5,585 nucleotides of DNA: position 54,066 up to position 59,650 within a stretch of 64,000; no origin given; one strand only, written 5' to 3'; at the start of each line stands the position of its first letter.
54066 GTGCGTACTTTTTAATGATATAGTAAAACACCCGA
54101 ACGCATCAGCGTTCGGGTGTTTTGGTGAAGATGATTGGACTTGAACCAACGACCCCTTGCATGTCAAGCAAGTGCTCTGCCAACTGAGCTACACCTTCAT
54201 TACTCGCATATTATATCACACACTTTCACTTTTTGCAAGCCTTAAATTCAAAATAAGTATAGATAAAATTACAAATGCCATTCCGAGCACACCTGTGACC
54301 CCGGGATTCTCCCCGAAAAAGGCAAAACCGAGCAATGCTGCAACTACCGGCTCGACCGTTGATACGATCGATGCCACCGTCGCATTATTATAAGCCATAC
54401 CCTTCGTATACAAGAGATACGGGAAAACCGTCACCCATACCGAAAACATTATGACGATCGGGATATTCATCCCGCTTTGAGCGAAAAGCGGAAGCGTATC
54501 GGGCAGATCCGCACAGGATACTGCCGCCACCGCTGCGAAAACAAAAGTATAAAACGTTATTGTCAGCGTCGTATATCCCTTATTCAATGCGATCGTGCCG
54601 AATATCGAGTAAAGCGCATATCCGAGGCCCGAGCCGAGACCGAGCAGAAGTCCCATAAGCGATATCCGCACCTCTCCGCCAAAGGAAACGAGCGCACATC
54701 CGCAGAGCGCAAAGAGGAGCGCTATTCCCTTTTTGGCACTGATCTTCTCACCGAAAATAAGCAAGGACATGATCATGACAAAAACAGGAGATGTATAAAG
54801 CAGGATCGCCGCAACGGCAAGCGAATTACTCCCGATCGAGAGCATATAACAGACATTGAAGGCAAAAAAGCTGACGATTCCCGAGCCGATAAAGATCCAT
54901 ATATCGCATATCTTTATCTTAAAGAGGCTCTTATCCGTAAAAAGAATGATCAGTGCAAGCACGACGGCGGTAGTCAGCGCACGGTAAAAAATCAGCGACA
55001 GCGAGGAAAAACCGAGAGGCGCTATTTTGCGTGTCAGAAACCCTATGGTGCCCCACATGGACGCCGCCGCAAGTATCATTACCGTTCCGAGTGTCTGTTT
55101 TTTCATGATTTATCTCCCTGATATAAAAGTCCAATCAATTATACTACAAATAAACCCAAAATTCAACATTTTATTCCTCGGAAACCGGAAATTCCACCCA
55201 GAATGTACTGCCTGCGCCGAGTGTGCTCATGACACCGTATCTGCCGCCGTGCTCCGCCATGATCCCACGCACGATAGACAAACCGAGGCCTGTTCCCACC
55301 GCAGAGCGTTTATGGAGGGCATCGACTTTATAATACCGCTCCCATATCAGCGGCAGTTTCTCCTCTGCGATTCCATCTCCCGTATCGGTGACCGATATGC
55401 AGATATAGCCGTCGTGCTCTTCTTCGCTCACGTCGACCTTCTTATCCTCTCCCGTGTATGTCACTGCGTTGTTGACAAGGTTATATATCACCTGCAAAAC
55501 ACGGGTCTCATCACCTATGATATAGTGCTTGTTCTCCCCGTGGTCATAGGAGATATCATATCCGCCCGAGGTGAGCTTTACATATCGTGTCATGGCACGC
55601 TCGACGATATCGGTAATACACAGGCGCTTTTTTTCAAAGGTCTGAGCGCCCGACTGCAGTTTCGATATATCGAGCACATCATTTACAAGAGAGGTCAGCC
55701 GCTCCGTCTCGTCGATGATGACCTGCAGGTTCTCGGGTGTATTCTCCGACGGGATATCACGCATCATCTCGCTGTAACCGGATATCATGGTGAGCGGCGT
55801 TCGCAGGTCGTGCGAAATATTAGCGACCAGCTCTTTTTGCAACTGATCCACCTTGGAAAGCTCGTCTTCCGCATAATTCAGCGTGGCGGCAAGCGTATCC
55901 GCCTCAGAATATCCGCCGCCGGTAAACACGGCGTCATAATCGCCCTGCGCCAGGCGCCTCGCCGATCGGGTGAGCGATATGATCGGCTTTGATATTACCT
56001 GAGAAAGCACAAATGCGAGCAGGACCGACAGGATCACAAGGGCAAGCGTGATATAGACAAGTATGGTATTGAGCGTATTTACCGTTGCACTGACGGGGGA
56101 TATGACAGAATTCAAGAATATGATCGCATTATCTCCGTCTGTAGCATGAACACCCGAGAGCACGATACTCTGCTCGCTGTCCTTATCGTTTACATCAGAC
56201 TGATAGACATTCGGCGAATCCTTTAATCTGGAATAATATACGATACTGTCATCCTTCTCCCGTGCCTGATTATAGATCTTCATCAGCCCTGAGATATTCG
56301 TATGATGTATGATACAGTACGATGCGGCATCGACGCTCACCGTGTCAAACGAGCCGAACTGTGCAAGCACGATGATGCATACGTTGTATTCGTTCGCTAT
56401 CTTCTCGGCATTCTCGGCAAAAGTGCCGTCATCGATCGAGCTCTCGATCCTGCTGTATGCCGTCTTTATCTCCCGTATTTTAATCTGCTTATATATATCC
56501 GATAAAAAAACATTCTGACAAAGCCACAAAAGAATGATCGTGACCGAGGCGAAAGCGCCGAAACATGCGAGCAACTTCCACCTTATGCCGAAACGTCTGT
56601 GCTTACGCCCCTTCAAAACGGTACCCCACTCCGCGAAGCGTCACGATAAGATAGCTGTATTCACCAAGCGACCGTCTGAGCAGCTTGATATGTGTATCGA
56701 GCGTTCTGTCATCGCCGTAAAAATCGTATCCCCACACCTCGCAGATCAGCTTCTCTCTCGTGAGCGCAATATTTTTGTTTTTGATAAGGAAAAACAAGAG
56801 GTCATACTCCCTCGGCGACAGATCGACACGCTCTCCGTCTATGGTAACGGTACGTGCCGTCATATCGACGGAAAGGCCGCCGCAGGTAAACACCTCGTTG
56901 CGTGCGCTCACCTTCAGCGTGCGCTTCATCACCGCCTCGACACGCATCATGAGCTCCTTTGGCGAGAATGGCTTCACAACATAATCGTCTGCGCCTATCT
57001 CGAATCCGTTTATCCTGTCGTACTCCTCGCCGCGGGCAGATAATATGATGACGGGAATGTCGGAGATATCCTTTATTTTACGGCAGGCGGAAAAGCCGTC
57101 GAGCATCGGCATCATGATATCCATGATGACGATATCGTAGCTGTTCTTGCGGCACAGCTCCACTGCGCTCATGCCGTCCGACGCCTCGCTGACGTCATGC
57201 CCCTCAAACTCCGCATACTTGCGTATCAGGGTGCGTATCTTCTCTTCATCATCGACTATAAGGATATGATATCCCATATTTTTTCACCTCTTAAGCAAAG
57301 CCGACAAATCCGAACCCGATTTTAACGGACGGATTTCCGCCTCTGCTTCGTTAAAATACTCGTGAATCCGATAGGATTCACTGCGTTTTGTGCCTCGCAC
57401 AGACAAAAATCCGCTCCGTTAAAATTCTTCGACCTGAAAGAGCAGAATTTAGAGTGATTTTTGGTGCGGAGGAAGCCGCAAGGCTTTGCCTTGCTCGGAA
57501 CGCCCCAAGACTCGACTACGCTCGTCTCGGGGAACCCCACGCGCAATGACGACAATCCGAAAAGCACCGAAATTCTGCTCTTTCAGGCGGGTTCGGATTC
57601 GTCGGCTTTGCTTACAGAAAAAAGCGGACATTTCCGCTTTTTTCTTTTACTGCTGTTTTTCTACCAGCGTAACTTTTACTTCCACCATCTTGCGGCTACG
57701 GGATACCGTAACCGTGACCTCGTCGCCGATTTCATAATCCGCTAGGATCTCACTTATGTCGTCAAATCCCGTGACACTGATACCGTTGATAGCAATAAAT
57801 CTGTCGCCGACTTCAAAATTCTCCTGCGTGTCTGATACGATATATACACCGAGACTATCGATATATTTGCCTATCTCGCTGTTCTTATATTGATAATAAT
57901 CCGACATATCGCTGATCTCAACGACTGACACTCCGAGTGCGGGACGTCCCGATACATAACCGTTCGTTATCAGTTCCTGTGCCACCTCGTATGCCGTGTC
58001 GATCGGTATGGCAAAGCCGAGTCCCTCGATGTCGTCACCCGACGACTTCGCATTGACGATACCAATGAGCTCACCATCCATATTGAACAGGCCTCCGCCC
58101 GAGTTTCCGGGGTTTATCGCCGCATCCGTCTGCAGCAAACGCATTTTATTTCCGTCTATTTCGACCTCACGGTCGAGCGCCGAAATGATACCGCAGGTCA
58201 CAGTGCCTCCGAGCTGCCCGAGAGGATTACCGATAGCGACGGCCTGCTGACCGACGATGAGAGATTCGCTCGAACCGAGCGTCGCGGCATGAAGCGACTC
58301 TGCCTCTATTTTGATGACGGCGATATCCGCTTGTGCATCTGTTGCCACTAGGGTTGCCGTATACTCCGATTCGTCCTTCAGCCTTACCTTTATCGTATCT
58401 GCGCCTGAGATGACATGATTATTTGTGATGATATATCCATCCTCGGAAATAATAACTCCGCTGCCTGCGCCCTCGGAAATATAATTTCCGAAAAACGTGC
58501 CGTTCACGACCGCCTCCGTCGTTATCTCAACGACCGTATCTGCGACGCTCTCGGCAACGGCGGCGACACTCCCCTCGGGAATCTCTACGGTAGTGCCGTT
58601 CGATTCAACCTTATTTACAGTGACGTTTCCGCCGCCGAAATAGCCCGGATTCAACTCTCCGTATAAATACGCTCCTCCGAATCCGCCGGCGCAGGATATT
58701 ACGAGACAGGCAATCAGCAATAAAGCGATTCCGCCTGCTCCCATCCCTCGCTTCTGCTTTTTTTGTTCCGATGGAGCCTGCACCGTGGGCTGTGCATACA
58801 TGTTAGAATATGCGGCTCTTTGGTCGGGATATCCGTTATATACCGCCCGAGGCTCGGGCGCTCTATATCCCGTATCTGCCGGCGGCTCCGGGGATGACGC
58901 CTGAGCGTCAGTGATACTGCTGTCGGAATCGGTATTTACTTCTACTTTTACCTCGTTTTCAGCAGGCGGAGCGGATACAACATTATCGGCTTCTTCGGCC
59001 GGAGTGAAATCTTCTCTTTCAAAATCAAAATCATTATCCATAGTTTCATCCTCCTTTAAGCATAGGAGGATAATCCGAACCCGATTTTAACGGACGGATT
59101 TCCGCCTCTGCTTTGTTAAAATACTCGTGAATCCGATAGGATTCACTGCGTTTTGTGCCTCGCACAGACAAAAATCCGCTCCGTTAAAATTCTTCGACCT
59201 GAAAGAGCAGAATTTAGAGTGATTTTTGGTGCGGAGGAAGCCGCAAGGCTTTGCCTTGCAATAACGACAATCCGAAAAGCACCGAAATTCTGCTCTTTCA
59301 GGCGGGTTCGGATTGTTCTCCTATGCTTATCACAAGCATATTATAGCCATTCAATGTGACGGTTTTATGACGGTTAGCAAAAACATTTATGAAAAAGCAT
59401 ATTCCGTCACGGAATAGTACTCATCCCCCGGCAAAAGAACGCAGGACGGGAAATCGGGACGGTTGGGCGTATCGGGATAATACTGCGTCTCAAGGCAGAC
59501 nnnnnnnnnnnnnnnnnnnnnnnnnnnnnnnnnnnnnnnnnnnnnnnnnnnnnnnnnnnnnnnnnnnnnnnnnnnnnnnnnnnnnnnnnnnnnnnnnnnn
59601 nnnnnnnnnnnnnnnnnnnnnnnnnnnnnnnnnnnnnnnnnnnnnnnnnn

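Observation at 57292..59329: A 270-320 nt highly structured repeat sits directly against the RBS of both htrA and its neighbouring two-component operon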

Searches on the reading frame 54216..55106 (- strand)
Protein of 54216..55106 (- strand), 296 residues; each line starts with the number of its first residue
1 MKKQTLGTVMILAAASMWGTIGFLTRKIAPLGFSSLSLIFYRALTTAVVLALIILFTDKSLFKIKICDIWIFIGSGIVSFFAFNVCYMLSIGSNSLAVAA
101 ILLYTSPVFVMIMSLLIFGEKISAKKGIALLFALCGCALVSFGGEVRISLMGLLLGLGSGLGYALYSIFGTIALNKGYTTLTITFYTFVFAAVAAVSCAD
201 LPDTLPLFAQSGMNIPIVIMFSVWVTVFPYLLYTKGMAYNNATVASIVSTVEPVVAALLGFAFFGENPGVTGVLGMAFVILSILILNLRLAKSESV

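Call 48: search_protein_families(library=pfam, proteins=[window:54216-55106:-], max_evalue=0.00001)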
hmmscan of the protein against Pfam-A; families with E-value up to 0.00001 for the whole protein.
window:54216-55106:- (296 aa): 2 families
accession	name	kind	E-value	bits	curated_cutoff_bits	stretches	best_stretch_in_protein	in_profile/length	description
PF00892.27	EamA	-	5.1e-37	127.6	28.2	2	6-141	2-134/135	EamA-like transporter family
PF03151.22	TPT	-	5.8e-06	26.3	30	0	46-284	41-288/291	Triose-phosphate Transporter family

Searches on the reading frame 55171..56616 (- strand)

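Call 48: search_protein_families(library=pfam, proteins=[window:55171-56616:-], max_evalue=0.00001)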
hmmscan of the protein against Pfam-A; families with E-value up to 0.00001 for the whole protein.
window:55171-56616:- (481 aa): 2 families
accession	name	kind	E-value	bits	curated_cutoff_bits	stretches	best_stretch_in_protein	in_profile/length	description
PF02518.31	HATPase_c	-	1.4e-25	90.3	26.4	1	368-479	1-110/111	Histidine kinase-, DNA gyrase B-, and HSP90-like ATPase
PF00512.31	HisKA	-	6.1e-21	74.7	26.9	1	260-323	2-66/66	His Kinase A (phospho-acceptor) domain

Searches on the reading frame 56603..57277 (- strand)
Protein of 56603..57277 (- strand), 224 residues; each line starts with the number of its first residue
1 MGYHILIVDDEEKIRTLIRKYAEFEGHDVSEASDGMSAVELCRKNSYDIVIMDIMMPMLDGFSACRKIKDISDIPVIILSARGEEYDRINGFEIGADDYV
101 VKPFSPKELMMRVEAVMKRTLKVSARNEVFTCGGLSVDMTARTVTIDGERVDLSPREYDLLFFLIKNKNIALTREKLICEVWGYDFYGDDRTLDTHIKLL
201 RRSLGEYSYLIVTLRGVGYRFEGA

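Call 48: search_protein_families(library=pfam, proteins=[window:56603-57277:-], max_evalue=0.00001)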
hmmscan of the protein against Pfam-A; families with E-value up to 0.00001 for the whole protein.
window:56603-57277:- (224 aa): 2 families
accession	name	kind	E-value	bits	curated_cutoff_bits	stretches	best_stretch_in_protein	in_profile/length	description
PF00072.30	Response_reg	-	6.2e-31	107.3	30.2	1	5-113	1-110/111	Response regulator receiver domain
PF00486.34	Trans_reg_C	-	4e-24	84.9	26.2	1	148-221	1-77/77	Transcriptional regulatory protein, C terminal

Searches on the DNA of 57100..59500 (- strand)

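Call 5: search_rna_families(source=window, start=57100, end=59500, threshold=evalue, max_evalue=10, show_alignments=3)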
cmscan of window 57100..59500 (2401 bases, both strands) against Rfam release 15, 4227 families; matches with E-value up to 10: 5.
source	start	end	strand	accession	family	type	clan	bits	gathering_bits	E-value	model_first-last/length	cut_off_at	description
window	57535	57646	+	RF00506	Thr_leader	Cis-reg; leader;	-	20.5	55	0.88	1-118/118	no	Threonine operon leader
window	57616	57692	-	RF02891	AgrB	Gene; antisense;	-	18.4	40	7.2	1-84/84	no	ArsR-gov region gene B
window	57618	57650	+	RF00489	ctRNA_p42d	Gene; antisense;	-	17.5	50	2.7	1-46/46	no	ctRNA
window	57321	57357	+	RF00367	mir-BHRF1-3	Gene; miRNA;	-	17.2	80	4.4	1-65/65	no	mir-BHRF1-3 microRNA precursor family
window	57226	57256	-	RF01140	sR20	Gene; snRNA; snoRNA; CD-box;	-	15.2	44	8.3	1-56/56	no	Small nucleolar RNA sR20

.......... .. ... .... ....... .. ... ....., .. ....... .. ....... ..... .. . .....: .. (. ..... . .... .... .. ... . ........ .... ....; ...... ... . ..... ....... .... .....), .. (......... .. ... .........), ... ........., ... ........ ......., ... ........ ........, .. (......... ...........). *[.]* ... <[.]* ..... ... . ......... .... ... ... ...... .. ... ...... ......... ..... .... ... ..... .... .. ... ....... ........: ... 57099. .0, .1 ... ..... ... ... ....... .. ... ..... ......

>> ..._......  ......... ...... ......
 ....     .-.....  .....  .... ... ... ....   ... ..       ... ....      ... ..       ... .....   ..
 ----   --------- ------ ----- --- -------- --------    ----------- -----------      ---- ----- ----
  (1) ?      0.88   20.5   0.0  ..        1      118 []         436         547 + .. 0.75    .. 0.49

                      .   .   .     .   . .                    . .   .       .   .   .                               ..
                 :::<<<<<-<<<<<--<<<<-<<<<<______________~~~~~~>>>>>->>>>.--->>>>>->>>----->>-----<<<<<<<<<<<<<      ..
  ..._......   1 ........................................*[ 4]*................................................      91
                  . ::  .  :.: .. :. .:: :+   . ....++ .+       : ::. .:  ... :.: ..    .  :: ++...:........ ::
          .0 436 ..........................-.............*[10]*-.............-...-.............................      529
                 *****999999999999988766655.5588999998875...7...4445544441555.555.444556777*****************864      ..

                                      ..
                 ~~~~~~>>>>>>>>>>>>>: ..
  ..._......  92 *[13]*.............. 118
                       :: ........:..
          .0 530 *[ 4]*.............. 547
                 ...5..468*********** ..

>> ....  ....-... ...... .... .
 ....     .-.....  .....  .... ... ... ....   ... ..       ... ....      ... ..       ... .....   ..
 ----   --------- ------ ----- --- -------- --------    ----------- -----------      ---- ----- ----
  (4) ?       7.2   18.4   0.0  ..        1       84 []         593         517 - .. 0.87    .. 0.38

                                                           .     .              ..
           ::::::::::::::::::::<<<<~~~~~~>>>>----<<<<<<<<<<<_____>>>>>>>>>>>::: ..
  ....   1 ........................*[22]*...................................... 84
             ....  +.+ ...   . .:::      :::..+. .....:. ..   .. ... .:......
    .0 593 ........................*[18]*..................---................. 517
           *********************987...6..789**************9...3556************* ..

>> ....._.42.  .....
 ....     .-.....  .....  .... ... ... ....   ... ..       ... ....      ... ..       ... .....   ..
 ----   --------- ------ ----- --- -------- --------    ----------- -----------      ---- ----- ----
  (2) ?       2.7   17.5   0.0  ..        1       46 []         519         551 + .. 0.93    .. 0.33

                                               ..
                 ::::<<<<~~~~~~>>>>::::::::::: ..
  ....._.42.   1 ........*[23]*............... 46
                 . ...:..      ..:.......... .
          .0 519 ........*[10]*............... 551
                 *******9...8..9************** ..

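Call 45: search_dna_similar(query=window:59057-59329:-, collection=plasmids, mode=distant, max_evalue=0.001)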
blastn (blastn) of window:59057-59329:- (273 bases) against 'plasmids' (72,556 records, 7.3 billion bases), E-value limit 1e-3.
No match.

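Call 46: search_dna_similar(query=window:59057-59329:-, collection=phages, mode=distant, max_evalue=0.001)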
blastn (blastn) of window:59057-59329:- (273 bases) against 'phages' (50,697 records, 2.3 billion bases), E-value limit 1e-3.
No match.
